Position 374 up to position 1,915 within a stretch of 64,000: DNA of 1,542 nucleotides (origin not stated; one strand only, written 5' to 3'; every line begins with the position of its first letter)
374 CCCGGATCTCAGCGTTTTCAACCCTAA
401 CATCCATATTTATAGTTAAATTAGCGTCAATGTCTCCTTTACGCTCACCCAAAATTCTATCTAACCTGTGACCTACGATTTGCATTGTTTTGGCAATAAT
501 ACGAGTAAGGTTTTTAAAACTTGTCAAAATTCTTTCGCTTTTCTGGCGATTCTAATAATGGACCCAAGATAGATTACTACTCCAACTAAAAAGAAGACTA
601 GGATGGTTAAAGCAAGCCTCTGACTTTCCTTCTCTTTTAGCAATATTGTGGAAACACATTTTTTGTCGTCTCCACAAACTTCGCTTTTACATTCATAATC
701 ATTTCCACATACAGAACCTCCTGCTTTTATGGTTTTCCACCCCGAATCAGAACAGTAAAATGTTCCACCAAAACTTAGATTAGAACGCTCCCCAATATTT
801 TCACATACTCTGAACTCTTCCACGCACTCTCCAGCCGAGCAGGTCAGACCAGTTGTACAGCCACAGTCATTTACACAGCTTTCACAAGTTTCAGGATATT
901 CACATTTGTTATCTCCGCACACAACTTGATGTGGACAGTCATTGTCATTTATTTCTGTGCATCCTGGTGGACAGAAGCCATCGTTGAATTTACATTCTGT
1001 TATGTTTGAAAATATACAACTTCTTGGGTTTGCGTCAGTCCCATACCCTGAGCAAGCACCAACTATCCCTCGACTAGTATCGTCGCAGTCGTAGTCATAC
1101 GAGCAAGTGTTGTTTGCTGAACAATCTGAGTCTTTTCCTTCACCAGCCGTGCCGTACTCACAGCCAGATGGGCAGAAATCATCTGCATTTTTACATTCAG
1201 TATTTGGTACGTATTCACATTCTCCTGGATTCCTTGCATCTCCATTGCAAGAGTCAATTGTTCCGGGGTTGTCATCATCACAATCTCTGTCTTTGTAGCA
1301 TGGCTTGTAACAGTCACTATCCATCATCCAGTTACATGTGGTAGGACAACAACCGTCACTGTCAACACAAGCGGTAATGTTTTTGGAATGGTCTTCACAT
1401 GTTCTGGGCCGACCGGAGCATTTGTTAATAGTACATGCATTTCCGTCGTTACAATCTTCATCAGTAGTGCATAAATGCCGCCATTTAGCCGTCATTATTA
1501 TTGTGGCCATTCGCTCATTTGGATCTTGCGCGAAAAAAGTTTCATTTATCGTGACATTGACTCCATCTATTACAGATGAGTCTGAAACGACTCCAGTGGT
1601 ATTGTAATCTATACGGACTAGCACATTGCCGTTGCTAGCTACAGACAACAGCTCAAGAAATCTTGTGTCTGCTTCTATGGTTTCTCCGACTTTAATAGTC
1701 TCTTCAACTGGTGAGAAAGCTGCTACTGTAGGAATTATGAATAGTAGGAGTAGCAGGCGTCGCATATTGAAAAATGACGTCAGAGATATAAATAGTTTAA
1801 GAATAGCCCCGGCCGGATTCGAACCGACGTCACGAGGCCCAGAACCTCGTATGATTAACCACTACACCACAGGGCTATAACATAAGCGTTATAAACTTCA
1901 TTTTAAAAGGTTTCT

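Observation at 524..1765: Secreted, C-terminally anchored protein with ~60 cysteines in repeated D-x-D-C / C-x-x-G-C modules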

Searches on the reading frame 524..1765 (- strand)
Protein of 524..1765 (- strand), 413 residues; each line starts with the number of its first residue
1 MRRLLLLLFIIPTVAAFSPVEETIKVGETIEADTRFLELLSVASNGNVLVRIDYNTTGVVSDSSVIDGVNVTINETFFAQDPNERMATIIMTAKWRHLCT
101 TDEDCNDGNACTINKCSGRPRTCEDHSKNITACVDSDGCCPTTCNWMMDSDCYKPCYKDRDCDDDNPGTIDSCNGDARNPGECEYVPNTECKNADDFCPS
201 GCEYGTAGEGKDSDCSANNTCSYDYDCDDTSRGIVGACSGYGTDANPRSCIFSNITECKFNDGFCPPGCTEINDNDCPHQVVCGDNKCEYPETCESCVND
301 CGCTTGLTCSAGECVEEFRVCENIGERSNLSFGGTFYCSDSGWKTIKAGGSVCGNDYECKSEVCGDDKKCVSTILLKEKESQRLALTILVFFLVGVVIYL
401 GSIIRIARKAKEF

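Call 4: search_protein_families(library=pfam, proteins=[window:524-1765:-], max_evalue=1)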
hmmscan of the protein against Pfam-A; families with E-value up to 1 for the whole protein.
window:524-1765:- (413 aa): 0 families

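Call 5: search_protein_families(library=ncbifam, proteins=[window:524-1765:-], max_evalue=1)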
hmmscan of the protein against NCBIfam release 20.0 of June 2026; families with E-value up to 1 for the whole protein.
window:524-1765:- (413 aa): 0 families

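Call 6: search_solved_structures(query=window:524-1765:-, max_evalue=10, show_alignments=3)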
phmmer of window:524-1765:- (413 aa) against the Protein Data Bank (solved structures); distinct sequences matched with E-value up to 10: 0.

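Call 7: find_homologous_proteins(query=window:524-1765:-, max_evalue=0.001)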
Query window:524-1765:- (413 aa): 8 proteins with E <= 0.001 among 2527 candidates.
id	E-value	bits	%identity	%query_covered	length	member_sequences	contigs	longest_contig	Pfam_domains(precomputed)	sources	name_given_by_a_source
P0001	2.5e-285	964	100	100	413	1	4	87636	-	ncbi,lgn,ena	-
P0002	3.8e-162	558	60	100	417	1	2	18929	-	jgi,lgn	-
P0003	8.5e-141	488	53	100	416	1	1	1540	-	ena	-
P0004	1.3e-10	59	34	53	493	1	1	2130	PF13715.13,PF11974.15,PF17802.8,PF13620.13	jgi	-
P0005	5.1e-8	50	32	46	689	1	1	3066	-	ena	-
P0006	3.7e-6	44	31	46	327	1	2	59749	-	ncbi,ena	-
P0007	4.3e-6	44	34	46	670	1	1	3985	-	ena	-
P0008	3.5e-5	41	31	52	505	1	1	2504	-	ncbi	ncbi:MAG: hypothetical protein ACOY3Y_06625, partial [Acidobacteriota bacterium]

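Call 10: find_encoding_contigs(protein=P0001, flank=10000, max_places=4)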
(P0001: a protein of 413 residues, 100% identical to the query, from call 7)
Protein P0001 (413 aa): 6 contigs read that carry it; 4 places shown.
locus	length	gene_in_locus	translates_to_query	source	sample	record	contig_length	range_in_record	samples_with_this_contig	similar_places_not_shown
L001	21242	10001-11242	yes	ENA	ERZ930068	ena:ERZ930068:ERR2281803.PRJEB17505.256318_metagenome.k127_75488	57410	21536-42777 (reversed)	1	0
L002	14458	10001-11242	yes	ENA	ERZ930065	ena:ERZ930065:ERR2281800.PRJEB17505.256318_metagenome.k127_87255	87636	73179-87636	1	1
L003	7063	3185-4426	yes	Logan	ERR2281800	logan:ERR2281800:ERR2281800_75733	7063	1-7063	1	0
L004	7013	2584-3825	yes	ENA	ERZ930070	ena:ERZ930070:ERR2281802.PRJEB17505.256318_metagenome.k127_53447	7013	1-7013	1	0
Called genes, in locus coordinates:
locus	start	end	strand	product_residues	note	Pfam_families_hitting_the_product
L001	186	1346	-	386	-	PF03215:Rad17, PF00004:AAA, PF21960:RCF1-5-like_lid, PF25361:AAA_lid_RFC1 (weak)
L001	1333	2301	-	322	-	PF05496:RuvB_N (faint), PF13173:AAA_14 (faint), PF25199:nSTAND_NTPase5 (faint), PF00004:AAA, PF13177:DNA_pol3_delta2 (weak), PF21960:RCF1-5-like_lid (weak), PF25361:AAA_lid_RFC1 (weak), PF08542:Rep_fac_C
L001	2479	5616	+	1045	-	PF00133:tRNA-synt_1, PF09334:tRNA-synt_1g (weak), PF08264:Anticodon_1, PF19302:DUF5915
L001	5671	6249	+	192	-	PF00352:TBP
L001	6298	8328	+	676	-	PF14551:MCM_N (weak), PF17207:MCM_OB, PF00493:MCM, PF07728:AAA_5 (weak), PF01078:Mg_chelatase (weak), PF17855:MCM_lid, PF21120: (weak)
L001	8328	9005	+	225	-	PF01336:tRNA_anti-codon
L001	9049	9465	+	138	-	PF01873:eIF-5_eIF-2B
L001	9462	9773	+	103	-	PF04242:DUF424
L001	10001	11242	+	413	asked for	-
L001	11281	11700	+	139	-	-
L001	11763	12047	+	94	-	PF22665:WHD_DUF6293 (weak)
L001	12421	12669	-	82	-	-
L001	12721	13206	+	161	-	PF24034:DUF7343, PF12802:MarR_2 (weak), PF01047:MarR (weak)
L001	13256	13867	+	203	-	-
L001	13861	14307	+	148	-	PF04214:DUF411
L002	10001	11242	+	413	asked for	-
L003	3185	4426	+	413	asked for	-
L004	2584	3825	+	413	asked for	-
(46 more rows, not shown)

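Call 14: find_encoding_contigs(protein=P0002, flank=8000, max_places=2)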
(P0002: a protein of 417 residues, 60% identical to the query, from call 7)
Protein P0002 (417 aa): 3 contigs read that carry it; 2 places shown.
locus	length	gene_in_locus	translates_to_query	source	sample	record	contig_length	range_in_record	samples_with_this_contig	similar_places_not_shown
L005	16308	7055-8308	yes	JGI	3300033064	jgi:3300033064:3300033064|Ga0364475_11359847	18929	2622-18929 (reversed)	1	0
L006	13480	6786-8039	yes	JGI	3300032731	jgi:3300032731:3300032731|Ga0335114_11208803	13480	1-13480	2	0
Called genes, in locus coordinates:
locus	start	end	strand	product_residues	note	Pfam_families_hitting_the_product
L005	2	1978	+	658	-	?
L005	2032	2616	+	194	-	PF00352:TBP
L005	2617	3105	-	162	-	-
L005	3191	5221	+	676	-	PF14551:MCM_N, PF17207:MCM_OB, PF00493:MCM, PF07728:AAA_5 (weak), PF01078:Mg_chelatase (weak), PF17855:MCM_lid, PF21120:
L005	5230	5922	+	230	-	PF01336:tRNA_anti-codon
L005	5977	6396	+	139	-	PF01873:eIF-5_eIF-2B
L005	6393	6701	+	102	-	PF04242:DUF424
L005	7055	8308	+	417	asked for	-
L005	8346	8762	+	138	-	-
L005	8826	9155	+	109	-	PF22665:WHD_DUF6293 (weak)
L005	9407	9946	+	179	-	PF14528:LAGLIDADG_3 (faint)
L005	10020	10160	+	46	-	PF18930:DUF5679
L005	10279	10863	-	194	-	PF09997:DUF2238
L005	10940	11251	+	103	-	-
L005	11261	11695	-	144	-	PF25213:HVO_A0261_N (faint)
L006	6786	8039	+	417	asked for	-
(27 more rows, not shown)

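Call 15: find_encoding_contigs(protein=P0006, flank=8000, max_places=2)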
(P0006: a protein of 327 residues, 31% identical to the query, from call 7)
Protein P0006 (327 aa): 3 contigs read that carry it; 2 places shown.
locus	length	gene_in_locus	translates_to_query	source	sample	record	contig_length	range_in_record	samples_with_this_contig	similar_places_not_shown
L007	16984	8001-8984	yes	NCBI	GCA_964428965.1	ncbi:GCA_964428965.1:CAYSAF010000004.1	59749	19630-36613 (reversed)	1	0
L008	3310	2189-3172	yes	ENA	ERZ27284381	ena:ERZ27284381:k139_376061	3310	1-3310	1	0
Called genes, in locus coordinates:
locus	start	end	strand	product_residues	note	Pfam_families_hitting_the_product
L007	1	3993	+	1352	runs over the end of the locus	-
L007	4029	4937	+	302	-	-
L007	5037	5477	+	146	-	-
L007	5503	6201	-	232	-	PF06745:ATPase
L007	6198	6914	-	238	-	PF06745:ATPase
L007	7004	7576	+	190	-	PF06745:ATPase (weak), PF24336:DUF7504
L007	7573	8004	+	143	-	-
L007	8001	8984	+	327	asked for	-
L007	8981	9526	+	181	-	PF05763:DUF835 (faint), PF24336:DUF7504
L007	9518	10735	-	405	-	PF01909:NTP_transf_2 (weak), PF09249:tRNA_NucTransf2, PF21133:CAA_C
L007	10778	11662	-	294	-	PF17125:Methyltr_RsmF_N, PF01189:Methyltr_RsmB-F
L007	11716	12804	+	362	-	PF26233:NicX, PF02073:Peptidase_M29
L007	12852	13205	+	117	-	-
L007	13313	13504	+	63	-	PF00313:CSD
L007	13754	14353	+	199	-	-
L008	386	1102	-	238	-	PF06745:ATPase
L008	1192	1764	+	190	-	PF06745:ATPase (weak), PF24336:DUF7504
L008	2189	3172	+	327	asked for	-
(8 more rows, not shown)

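Call 21: search_protein_families(library=pfam, proteins=[P0004, P0005, P0006, P0007, P0008, P0002, P0003], max_evalue=1)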
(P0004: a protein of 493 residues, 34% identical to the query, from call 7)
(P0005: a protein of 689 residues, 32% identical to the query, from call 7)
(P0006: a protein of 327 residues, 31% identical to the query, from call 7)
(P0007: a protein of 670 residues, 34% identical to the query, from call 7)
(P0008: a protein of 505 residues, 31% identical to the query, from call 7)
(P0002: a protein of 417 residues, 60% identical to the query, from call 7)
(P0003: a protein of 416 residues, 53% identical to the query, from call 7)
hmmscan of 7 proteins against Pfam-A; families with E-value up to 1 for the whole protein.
P0004 (493 aa): 11 families
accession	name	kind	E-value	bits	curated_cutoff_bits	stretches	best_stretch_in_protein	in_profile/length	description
PF13620.12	CarboxypepD_reg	-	2.1e-11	44.4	32.3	1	24-92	2-71/82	Carboxypeptidase regulatory-like domain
PF13715.12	CarbopepD_reg_2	-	2.8e-08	34.1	32.2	1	27-102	4-75/88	CarboxypepD_reg-like domain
PF17802.7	SpaA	-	1.5e-07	31.9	23.1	1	23-91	2-77/91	Prealbumin-like fold domain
PF11974.14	bMG3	-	2.6e-06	27.8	34.9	1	21-68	12-59/103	Bacterial alpha-2-macroglobulin MG3 domain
PF17210.9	SdrD_B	-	6.3e-05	23.6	29.7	1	30-93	17-82/112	SdrD B-like domain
PF16640.11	Big_3_5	-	0.00056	20.9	35.5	1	22-82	12-73/88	Bacterial Ig-like domain (group 3)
PF07210.18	DUF1416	-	0.0072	16.7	23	1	24-77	22-73/97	Protein of unknown function (DUF1416)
PF02369.22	Big_1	-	0.01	16.4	34.9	1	23-78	18-80/93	Bacterial Ig-like domain (group 1)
PF20608.4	Phage_tube_C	-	0.037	14.8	24.1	1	55-93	41-81/82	Phage tail tube protein C-terminal domain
PF23193.1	NOMO_3rd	-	0.13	12.8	27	1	12-99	20-104/120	NOMO third transthyretin-like domain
PF10577.15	FAM171A1-2-B_N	-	0.34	10.6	31.2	1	24-67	3-45/254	FAM171A1/A2/B, N-terminal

P0005 (689 aa): 0 families

P0006 (327 aa): 2 families
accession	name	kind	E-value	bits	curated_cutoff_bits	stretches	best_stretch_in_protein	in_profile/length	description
PF00526.23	Dicty_CTDC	-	0.0051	17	27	1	205-224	1-21/24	Dictyostelium (slime mold) repeat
PF21164.2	Dumpy_DPY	-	0.051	14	27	1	199-218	3-22/24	Dumpy, DPY module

P0007 (670 aa): 0 families

P0008 (505 aa): 2 families
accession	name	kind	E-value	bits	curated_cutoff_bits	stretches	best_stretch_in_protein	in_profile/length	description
PF00526.23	Dicty_CTDC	-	0.018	15.3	27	3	93-104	1-12/24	Dictyostelium (slime mold) repeat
PF21461.3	HL_N-beta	-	0.035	14.3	27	0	144-163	24-43/57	Hyaluronate lyase, N-terminal beta-sheet domain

P0002 (417 aa): 0 families

P0003 (416 aa): 1 family
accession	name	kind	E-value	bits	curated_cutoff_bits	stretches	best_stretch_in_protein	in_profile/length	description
PF07359.16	LEAP-2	-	0.27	11.5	27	0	349-373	47-70/77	Liver-expressed antimicrobial peptide 2 precursor (LEAP-2)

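Call 22: search_protein_representatives(alignment_id=A1)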
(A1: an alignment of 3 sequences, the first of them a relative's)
Query: 3 sequences, 414 profile positions. Proteins with E-value up to 0.001 (for the whole library): 382; up to 1e-10: 99; up to 1e-30: 17. The best 150 are listed.
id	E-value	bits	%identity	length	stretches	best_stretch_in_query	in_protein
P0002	2.8e-242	820.2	-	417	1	1-414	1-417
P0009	2.1e-75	270.5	-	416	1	1-409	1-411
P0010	1.0e-56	209.0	-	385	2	1-278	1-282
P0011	3.2e-49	184.3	-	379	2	1-293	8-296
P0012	7.9e-48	179.7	-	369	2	1-253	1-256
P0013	2.0e-47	178.4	-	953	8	100-243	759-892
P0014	2.5e-47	178.0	-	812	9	104-219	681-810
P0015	7.7e-45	169.9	-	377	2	3-254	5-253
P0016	1.6e-44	168.8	-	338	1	1-260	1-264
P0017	1.8e-38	148.8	-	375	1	6-371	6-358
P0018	2.5e-37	145.1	-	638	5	98-284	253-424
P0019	8.4e-37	143.4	-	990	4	99-221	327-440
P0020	1.0e-36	143.1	-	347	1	4-256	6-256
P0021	1.9e-35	138.9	-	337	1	3-254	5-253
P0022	4.7e-34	134.3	-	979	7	78-188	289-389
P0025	9.2e-30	120.2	-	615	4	99-208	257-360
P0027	6.5e-27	110.8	-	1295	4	250-316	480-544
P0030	4.2e-24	101.5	-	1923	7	223-315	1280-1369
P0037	2.9e-21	92.2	-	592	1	1-279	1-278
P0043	1.1e-19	87.0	-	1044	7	104-296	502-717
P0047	2.9e-19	85.6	-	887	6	222-317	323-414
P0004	7.1e-14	67.8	-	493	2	99-322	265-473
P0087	4.0e-12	62.1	-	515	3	9-93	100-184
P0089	1.0e-11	60.7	-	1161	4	24-92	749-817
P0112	3.1e-10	55.9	-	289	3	20-90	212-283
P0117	6.8e-10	54.7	-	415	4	9-88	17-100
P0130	2.8e-09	52.7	-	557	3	32-94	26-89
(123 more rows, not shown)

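Call 27: find_related_loci(query=A1, collection=genome_contigs, flank=4000)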
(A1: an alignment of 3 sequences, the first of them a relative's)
Query A1 (413 aa) in genome_contigs; peptide patterns used: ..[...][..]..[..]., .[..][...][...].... (x = any residue, [..] = any of these).
80 stretches matched a pattern, but none encodes a relative of the query by tblastn (E <= 1e-3).

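Call 29: find_homologous_proteins(query=A2, max_evalue=1e-8)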
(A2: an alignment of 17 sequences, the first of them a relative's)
Query A2 (17 sequences) (413 aa, profile of the alignment): 16 proteins with E <= 1e-8 among 7397 candidates.
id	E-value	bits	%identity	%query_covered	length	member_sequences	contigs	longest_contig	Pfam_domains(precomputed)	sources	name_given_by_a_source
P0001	4.4e-119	416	100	100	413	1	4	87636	-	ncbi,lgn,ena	-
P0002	3.6e-113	396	60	100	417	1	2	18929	-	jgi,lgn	-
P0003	1.3e-110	388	53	100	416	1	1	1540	-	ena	-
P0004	2.1e-59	220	34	53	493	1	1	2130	PF13715.13,PF11974.15,PF17802.8,PF13620.13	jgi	-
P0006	3.1e-54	203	31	46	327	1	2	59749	-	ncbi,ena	-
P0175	2.9e-47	180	25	47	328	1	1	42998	PF00526.24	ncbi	ncbi:MAG: hypothetical protein ABIH63_00735 [archaeon]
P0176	1.2e-39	155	28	45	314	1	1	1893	-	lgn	-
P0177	2.3e-37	147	26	44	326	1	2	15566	-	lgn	-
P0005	5.1e-34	136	32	46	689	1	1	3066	-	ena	-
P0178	4.4e-33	133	24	49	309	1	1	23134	-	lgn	-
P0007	5.9e-27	113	34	46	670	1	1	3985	-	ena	-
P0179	1.1e-25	109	37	23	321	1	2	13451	-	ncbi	ncbi:MAG: hypothetical protein QW404_00850 [Candidatus Nanoarchaeia archaeon]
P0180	1.8e-22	98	34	46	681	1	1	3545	-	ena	-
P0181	9.9e-16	76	31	43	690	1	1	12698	PF15892.12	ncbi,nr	ncbi:MAG: BNR-4 repeat-containing protein [Deltaproteobacteria bacterium]|nr:BNR-4 repeat-containing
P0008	6.5e-15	73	31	52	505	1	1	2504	-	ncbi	ncbi:MAG: hypothetical protein ACOY3Y_06625, partial [Acidobacteriota bacterium]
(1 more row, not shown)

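Call 37: find_encoding_contigs(protein=P0011, flank=5000, max_places=1)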
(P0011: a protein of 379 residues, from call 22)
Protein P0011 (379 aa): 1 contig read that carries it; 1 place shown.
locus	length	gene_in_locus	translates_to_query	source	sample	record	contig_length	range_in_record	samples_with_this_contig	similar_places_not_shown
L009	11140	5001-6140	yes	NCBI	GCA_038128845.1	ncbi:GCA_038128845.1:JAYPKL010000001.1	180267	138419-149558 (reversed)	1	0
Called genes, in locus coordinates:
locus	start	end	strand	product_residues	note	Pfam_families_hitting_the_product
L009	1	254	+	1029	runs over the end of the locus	PF00133:tRNA-synt_1, PF09334:tRNA-synt_1g, PF08264:Anticodon_1, PF19302:DUF5915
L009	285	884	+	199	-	PF00352:TBP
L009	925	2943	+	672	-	PF14551:MCM_N, PF17207:MCM_OB, PF00493:MCM, PF01078:Mg_chelatase (weak), PF17855:MCM_lid, PF21120:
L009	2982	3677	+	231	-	PF01336:tRNA_anti-codon, PF08784:RPA_C (weak)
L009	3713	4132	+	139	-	PF01873:eIF-5_eIF-2B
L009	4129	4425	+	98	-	PF04242:DUF424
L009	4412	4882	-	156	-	PF02681:DUF212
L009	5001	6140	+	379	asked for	-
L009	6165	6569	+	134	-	-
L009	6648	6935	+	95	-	PF22665:WHD_DUF6293 (weak)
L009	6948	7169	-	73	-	-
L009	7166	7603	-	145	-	-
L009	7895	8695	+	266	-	PF02899:Phage_int_SAM_1 (weak), PF13495:Phage_int_SAM_4, PF00589:Phage_integrase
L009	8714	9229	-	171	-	-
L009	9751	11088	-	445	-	-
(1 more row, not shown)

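Call 38: find_encoding_contigs(protein=P0175, flank=5000, max_places=1)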
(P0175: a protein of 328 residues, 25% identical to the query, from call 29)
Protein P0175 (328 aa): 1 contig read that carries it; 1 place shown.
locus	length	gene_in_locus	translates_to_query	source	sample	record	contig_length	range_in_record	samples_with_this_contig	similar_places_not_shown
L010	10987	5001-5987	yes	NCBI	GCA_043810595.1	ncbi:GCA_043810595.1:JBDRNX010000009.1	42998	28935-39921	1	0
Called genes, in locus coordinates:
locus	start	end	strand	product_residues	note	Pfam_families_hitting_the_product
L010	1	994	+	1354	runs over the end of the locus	-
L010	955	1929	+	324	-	-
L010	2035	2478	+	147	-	-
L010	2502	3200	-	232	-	PF06745:ATPase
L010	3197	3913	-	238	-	PF06745:ATPase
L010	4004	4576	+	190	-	PF06745:ATPase (weak), PF24336:DUF7504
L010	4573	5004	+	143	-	-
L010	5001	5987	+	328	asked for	PF00526:Dicty_CTDC (weak)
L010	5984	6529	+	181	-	PF23365:DUF7090 (weak), PF24336:DUF7504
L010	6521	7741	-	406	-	PF09249:tRNA_NucTransf2, PF21133:CAA_C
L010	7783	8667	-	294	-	PF17125:Methyltr_RsmF_N, PF01189:Methyltr_RsmB-F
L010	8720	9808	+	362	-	PF02073:Peptidase_M29, PF26233:NicX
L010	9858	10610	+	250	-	PF01145:Band_7, PF13421:Band_7_1 (weak)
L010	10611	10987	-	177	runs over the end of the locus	-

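Call 39: predict_structure(alignment_id=A2)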
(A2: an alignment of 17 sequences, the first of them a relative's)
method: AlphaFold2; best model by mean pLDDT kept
length: 413 residues; sequences in the alignment: 17
mean_pLDDT: 80.4   pTM: 0.35
mean pLDDT of the five models: 80.4, 80.2, 78.8, 78.6, 76.2
residues with pLDDT >= 90: 89; 70-90: 248; 50-70: 46; < 50: 30
segments of 3 or more residues with pLDDT < 50: 280-290, 294-296, 298-303, 312-317
pLDDT, mean of each block of 10 residues (from residue 1): 59 62 94 91 94 93 92 93 92 88 85 85 76 84 86 86 86 89 89 87 85 90 83 82 87 85 82 72 44 49 50 50 76 71 76 75 83 83 87 91 86 68
secondary structure, 60 per line:
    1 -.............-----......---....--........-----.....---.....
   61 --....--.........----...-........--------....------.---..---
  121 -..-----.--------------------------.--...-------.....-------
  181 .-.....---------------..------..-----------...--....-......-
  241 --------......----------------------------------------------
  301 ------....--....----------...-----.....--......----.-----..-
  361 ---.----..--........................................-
elements in order: H2-14 E20-25 E29-32 E35-42 E48-52 E56-60 E63-66 E69-77 E86-93 H102-105 E169-173 E183-187 E234-239 E249-254 E307-310 E313-316 E327-329 E335-339 E342-347 H373-412
